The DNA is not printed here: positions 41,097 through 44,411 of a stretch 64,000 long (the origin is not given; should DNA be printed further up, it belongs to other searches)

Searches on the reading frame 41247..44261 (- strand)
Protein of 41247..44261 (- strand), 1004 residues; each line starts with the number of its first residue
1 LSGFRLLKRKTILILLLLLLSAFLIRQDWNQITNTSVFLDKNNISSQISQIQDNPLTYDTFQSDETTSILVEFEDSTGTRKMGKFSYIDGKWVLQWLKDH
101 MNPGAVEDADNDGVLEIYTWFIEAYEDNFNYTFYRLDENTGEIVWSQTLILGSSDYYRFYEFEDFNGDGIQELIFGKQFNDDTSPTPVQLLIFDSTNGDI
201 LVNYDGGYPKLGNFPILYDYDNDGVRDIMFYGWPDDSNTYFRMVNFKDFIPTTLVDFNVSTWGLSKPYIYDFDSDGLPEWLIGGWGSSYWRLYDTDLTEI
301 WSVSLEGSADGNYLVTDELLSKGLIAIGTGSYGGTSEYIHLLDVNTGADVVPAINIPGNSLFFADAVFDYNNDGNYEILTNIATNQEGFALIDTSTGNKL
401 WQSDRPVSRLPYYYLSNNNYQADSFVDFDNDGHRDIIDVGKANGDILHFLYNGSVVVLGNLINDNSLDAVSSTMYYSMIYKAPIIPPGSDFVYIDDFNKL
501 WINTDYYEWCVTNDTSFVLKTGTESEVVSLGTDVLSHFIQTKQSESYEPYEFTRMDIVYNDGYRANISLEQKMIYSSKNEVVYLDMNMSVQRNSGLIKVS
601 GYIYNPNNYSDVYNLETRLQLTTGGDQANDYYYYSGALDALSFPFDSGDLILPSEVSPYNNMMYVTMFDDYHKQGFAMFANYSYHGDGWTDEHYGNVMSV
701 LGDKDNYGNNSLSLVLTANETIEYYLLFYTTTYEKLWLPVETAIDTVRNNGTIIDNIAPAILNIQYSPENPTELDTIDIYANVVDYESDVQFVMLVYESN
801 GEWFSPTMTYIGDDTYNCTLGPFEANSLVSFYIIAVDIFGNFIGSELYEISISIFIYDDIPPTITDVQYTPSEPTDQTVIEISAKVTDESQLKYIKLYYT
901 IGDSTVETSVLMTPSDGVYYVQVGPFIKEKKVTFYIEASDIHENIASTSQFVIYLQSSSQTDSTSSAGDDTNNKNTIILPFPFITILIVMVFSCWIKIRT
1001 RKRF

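Call 11: search_protein_families(library=ncbifam, proteins=[window:41247-44261:-], max_evalue=0.00001)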
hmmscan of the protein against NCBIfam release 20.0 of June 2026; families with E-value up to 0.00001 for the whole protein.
window:41247-44261:- (1004 aa): 0 families

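Call 62: search_protein_families(library=pfam, proteins=[window:41247-44261:-], max_evalue=0.0001)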
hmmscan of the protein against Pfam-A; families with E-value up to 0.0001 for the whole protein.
window:41247-44261:- (1004 aa): 1 family
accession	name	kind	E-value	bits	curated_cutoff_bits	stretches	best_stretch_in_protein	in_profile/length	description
PF13517.12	FG-GAP_3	-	4.3e-10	40.5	26.9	0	219-281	1-60/61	FG-GAP-like repeat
